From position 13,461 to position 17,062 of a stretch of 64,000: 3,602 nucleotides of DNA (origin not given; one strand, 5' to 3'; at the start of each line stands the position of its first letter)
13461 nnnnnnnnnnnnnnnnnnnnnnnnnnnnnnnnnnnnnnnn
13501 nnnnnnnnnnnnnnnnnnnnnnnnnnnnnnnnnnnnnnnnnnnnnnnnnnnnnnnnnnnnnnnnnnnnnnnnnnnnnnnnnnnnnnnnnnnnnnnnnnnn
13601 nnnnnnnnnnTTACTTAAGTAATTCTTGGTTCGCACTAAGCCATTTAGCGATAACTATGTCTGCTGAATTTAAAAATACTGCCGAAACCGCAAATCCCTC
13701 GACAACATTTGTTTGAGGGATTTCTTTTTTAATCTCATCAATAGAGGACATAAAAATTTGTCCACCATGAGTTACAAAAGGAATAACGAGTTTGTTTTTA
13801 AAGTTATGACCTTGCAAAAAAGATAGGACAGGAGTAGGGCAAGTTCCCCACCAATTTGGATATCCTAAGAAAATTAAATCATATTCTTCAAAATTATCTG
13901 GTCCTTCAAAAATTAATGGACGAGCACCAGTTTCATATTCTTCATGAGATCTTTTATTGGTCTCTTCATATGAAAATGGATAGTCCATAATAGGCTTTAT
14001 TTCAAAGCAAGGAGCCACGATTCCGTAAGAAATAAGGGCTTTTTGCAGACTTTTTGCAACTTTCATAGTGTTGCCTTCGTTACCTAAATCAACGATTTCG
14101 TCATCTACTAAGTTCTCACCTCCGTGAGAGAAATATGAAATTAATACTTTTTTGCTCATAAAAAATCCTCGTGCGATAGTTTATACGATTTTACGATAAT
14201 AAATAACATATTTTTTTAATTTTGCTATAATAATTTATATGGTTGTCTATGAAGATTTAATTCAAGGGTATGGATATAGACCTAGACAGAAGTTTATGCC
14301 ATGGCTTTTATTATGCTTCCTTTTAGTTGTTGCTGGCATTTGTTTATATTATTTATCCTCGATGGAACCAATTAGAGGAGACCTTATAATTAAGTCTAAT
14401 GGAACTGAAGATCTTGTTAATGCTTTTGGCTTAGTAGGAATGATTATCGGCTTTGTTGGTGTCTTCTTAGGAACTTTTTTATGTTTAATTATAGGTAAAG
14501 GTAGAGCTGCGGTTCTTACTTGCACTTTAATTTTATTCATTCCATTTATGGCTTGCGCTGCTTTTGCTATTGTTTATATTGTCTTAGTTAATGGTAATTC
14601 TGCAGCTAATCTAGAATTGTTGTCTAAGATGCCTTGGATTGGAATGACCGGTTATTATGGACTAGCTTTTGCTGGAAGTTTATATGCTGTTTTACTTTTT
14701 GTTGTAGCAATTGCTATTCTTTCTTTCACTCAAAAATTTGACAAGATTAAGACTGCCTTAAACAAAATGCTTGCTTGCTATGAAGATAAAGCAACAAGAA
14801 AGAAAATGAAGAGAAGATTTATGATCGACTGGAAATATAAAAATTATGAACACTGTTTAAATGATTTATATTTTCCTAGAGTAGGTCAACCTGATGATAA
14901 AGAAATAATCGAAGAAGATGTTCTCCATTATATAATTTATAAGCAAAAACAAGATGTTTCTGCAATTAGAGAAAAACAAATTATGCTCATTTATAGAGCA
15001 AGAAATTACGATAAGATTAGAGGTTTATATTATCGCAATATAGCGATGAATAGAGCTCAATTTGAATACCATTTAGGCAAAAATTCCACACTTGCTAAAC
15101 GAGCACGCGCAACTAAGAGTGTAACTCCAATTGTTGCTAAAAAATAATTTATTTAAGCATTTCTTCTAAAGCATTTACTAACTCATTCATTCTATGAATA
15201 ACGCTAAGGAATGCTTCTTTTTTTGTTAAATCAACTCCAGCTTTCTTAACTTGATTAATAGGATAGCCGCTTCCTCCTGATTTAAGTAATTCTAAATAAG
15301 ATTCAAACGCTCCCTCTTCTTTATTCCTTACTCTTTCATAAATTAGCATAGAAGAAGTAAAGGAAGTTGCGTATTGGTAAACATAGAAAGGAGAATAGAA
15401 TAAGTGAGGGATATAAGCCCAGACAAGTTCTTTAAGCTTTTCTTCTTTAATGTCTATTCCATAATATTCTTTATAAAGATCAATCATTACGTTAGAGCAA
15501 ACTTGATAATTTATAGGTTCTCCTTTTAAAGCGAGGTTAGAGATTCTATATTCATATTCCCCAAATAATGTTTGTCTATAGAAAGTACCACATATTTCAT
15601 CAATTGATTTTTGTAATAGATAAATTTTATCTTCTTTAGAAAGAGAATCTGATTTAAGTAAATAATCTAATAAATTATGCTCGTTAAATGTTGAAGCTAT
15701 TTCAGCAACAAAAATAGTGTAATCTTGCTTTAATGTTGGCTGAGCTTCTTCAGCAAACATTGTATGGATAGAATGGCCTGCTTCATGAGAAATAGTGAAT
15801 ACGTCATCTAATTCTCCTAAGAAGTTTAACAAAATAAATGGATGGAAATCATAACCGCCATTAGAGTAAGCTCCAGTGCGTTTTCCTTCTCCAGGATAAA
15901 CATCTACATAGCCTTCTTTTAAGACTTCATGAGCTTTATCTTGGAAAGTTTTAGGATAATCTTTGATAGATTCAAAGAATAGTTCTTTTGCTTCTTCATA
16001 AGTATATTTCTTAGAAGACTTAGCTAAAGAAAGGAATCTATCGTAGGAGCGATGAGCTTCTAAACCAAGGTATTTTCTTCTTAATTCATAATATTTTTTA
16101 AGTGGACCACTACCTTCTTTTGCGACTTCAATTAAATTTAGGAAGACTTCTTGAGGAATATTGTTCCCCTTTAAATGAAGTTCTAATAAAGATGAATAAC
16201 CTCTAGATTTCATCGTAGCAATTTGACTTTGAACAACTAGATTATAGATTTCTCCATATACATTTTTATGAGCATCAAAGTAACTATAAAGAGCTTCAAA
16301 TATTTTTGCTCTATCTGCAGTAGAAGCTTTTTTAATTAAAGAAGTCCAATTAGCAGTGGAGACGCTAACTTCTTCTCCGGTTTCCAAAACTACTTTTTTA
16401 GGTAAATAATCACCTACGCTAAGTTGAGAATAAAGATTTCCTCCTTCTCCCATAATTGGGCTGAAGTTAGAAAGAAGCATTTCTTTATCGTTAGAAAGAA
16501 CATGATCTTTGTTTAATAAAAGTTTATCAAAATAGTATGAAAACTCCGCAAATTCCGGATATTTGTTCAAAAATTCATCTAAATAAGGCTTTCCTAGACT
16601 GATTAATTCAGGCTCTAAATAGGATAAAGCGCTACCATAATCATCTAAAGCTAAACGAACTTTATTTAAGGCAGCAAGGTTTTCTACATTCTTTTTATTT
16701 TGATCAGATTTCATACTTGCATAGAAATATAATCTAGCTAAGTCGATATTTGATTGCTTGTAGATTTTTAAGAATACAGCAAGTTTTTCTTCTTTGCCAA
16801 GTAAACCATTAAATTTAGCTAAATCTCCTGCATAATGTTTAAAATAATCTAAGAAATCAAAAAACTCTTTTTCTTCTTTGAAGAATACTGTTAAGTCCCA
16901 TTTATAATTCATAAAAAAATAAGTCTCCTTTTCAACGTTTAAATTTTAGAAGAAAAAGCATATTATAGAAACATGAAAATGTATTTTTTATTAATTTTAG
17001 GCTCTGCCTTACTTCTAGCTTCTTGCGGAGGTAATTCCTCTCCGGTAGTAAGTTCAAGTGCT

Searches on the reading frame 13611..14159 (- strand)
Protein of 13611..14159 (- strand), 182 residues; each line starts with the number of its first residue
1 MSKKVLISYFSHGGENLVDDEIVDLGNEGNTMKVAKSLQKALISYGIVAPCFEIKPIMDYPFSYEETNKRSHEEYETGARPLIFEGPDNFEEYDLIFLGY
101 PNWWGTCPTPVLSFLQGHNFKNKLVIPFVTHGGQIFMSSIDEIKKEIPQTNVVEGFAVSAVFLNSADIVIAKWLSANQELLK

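Call 82: search_protein_families(library=pfam, proteins=[window:13611-14159:-], max_evalue=0.0001)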
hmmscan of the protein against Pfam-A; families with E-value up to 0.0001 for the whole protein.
window:13611-14159:- (182 aa): 1 family
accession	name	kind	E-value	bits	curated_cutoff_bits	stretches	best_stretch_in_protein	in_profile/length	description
PF12682.12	Flavodoxin_4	-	2.2e-20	73.1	24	1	28-159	10-140/155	Flavodoxin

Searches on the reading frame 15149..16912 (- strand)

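Call 23: search_protein_families(library=pfam, proteins=[window:15149-16912:-], max_evalue=0.0001)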
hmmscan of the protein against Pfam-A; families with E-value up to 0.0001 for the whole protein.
window:15149-16912:- (587 aa): 2 families
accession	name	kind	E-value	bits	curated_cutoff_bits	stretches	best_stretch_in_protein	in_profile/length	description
PF01432.26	Peptidase_M3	-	2.7e-59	202.2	27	1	196-570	6-453/457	Peptidase family M3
PF08439.15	Peptidase_M3_N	-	8.7e-13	48.7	25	1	102-168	1-67/70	Oligopeptidase F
